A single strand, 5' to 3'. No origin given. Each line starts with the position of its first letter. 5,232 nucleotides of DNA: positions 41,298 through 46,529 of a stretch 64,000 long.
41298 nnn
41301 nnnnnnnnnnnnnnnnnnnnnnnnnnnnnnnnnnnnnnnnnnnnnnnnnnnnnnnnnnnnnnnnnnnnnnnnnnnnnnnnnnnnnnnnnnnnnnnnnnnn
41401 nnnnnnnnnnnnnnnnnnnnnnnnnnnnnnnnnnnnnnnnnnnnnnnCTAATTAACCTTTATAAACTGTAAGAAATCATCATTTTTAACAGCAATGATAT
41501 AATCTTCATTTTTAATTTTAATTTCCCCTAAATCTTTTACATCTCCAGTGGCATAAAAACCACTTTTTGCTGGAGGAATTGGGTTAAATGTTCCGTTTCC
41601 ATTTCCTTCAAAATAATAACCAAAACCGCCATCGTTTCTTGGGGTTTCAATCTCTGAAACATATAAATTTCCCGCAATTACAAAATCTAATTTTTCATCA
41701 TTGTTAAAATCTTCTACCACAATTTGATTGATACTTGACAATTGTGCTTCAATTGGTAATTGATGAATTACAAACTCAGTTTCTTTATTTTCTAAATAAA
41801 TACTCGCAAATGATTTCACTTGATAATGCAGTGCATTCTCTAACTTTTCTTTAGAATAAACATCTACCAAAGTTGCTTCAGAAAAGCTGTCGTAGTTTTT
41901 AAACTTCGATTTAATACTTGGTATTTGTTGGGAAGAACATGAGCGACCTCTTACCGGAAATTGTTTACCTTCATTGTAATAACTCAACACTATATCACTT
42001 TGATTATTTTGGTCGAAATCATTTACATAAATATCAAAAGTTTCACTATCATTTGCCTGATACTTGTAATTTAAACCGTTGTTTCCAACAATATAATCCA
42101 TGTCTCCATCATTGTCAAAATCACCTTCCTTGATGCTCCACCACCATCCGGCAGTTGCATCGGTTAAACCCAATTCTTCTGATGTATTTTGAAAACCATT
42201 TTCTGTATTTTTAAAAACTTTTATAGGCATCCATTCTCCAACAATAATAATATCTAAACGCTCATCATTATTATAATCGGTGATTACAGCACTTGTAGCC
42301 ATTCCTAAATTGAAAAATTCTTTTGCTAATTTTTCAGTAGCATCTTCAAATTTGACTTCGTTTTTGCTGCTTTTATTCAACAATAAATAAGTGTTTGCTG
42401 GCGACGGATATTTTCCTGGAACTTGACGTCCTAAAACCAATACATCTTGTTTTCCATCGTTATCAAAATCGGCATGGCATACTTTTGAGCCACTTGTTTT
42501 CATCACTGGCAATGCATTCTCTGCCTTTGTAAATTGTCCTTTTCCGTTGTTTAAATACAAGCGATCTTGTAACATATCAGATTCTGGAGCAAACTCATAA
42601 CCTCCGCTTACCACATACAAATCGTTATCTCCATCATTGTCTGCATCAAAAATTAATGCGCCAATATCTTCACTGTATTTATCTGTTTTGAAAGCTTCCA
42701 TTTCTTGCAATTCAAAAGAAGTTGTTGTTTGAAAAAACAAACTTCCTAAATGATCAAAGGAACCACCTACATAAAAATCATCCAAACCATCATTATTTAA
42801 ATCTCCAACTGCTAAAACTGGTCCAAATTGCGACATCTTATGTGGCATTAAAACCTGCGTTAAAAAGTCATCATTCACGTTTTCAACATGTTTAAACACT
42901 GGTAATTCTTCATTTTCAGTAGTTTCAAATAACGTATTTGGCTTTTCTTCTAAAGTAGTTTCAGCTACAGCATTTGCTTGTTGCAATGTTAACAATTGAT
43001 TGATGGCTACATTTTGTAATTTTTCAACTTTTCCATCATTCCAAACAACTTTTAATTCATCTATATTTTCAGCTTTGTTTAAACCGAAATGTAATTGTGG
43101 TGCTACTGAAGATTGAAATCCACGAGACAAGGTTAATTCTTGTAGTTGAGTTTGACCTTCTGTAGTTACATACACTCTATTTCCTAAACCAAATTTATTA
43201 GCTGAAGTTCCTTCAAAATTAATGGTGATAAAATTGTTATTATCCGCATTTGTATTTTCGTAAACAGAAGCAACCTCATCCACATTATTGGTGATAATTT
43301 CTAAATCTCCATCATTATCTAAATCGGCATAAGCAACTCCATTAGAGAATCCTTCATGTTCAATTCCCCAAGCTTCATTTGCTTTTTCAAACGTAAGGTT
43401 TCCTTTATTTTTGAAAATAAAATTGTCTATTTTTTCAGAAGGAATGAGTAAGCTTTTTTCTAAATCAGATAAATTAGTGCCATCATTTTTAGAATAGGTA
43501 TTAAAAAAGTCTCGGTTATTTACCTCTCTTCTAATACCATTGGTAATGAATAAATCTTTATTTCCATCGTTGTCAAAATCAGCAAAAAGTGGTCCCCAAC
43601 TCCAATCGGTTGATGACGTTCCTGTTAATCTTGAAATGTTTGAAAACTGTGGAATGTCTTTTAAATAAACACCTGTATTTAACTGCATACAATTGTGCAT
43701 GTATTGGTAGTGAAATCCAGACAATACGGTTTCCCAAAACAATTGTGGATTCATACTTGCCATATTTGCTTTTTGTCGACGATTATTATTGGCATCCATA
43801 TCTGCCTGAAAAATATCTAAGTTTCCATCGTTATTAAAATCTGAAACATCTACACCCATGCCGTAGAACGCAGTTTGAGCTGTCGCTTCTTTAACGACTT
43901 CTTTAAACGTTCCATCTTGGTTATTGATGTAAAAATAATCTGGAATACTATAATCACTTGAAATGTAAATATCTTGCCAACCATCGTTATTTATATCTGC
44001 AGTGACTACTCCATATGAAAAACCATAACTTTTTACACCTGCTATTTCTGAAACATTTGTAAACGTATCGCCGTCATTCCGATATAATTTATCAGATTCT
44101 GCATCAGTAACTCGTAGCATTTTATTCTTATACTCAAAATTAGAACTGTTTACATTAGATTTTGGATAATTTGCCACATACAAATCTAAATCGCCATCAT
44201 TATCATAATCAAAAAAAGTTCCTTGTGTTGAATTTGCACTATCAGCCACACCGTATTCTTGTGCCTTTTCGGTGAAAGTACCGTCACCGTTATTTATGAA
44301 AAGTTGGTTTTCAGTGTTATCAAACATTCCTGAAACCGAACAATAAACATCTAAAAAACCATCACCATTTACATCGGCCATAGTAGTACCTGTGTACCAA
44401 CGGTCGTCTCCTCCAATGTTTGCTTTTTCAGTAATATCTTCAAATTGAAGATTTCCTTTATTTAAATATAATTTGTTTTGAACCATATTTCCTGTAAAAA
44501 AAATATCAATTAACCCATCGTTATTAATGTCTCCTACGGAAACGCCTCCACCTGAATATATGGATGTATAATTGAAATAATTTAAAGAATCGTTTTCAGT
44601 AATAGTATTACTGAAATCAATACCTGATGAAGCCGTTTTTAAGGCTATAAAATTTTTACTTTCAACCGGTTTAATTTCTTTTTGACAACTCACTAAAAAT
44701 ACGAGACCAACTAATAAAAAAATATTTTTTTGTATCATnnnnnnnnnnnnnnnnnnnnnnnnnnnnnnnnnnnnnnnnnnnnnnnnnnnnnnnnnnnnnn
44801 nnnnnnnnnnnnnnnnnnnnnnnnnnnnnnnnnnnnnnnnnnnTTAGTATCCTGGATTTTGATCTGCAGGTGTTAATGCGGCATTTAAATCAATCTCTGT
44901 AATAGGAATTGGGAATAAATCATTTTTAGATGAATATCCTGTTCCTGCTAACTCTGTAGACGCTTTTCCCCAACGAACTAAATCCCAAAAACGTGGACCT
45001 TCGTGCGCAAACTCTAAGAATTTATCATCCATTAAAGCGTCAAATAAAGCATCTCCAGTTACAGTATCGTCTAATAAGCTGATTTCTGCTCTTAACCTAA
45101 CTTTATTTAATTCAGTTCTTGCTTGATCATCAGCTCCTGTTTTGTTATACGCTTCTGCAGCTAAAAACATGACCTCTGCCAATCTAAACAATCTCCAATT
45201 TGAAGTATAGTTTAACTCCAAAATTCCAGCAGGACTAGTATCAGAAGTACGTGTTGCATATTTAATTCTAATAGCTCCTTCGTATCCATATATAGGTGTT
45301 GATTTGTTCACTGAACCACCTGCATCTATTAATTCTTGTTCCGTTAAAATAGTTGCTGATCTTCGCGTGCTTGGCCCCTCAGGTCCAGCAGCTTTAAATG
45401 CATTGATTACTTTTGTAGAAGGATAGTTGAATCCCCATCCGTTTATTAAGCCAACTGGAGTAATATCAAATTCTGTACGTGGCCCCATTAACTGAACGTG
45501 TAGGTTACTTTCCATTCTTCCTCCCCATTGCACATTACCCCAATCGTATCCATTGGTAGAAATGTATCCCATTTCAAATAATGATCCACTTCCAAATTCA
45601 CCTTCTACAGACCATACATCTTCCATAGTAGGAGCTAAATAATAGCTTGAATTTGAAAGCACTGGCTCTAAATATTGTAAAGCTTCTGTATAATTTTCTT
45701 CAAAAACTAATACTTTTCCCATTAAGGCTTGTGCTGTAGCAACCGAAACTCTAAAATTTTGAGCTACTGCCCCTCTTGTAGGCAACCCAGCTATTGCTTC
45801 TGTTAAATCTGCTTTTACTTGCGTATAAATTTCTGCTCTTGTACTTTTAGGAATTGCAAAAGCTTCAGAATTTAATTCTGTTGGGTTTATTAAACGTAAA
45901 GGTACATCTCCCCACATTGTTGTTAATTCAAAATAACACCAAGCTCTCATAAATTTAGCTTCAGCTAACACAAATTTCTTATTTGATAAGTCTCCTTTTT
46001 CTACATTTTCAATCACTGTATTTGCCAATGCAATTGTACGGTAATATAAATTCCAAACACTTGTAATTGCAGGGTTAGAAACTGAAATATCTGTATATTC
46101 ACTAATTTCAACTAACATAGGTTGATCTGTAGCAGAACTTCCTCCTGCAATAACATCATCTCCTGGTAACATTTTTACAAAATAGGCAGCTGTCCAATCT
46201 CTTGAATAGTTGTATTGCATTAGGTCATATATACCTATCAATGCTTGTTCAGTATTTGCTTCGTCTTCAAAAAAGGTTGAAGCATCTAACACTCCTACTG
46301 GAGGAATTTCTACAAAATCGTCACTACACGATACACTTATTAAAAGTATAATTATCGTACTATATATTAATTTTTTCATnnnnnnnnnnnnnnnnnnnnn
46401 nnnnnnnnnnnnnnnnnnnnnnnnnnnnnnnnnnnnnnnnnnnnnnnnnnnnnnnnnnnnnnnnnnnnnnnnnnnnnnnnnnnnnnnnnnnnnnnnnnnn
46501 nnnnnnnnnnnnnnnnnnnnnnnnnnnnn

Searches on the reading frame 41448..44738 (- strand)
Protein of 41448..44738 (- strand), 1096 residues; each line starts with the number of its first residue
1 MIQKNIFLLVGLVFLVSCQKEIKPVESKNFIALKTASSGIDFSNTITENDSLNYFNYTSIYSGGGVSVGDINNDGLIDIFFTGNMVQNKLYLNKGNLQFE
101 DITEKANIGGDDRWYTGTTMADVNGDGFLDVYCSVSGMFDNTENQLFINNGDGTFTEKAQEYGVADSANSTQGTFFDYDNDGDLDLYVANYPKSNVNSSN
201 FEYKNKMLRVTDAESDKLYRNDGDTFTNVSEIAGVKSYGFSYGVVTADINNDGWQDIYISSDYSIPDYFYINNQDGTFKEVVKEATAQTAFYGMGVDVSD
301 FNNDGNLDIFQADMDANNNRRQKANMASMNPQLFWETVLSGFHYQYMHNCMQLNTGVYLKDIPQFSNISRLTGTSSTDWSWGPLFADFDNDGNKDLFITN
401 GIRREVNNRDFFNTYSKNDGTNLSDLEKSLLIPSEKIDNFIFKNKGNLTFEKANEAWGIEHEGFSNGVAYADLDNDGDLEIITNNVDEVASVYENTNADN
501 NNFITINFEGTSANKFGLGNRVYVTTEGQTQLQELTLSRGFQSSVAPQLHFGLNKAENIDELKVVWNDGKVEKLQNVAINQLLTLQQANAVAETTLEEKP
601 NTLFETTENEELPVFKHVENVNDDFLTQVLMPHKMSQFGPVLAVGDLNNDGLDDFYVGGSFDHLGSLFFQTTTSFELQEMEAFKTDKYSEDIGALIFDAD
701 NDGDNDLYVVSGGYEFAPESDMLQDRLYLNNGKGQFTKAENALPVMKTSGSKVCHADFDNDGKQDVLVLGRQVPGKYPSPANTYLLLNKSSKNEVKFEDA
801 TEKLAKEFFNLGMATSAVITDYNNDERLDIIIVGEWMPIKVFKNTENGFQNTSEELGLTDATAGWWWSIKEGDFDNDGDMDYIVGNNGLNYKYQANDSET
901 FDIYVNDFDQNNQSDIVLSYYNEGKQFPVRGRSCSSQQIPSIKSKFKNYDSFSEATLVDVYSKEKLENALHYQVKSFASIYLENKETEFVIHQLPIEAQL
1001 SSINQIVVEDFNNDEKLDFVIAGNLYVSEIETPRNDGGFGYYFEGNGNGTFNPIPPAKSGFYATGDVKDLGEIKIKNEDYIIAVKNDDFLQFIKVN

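Call 7: search_protein_families(library=pfam, proteins=[window:41448-44738:-])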
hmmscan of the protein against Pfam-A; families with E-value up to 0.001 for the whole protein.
window:41448-44738:- (1096 aa): 3 families
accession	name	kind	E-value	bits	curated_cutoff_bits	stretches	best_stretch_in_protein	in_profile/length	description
PF13517.12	FG-GAP_3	-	3.4e-79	261.8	26.9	9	70-132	1-60/61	FG-GAP-like repeat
PF07593.17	UnbV_ASPIC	-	1.5e-22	79.7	23.4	1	517-584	1-68/68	ASPIC and UnbV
PF01839.29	FG-GAP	-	2.8e-21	75.4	22.1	0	241-264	2-25/37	FG-GAP repeat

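Call 43: search_solved_structures(query=window:41448-44738:-, max_evalue=0.01)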
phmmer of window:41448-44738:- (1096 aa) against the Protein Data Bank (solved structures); distinct sequences matched with E-value up to 0.01: 2.
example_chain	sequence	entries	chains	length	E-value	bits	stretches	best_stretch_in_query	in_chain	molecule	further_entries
9etn_A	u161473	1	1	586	1.3e-15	59.8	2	440-578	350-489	Cartilage acidic protein 1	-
7ceb_A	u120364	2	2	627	0.0031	18.8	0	634-670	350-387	Integrin alpha-6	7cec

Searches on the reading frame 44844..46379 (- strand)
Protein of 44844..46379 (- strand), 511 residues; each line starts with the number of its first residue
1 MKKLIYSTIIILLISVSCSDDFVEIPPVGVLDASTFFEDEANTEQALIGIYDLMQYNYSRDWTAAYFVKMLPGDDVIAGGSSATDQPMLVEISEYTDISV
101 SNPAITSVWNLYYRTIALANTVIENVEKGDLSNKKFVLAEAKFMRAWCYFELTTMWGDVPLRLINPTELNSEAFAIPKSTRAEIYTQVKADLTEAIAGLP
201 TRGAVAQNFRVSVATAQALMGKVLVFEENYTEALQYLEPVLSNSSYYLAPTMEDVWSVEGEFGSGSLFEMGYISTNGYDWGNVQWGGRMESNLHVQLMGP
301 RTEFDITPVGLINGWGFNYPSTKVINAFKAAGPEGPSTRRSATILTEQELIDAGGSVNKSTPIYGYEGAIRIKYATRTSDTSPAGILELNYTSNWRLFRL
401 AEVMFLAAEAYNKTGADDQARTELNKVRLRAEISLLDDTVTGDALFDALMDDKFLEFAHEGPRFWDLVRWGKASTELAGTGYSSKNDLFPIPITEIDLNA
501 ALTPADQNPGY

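Call 4: search_protein_families(library=pfam, proteins=[window:44844-46379:-])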
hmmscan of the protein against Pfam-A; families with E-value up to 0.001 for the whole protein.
window:44844-46379:- (511 aa): 4 families
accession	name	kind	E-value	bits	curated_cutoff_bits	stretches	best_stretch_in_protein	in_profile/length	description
PF07980.17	SusD_RagB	-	3.6e-28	99.5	23.1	1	355-511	119-297/297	SusD family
PF14322.12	SusD-like_3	-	9.2e-23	81.9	27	1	37-224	16-190/191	Starch-binding associating with outer membrane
PF12771.13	SusD-like_2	-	2.9e-10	40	27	1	104-200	56-151/415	Starch-binding associating with outer membrane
PF12741.13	SusD-like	-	0.00057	19.5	27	0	38-204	16-171/495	Susd and RagB outer membrane lipoprotein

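Call 5: search_protein_families(library=ncbifam, proteins=[window:44844-46379:-])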
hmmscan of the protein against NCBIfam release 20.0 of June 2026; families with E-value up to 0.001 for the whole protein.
window:44844-46379:- (511 aa): 2 families
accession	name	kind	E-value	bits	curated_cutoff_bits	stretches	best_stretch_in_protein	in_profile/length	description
NF033071.0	SusD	exception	5.9e-19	67.7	725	2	372-511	417-558/558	starch-binding outer membrane lipoprotein SusD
NF033072.0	NanU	exception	7.8e-15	54.9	425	1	1-198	1-197/521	SusD family outer membrane lipoprotein NanU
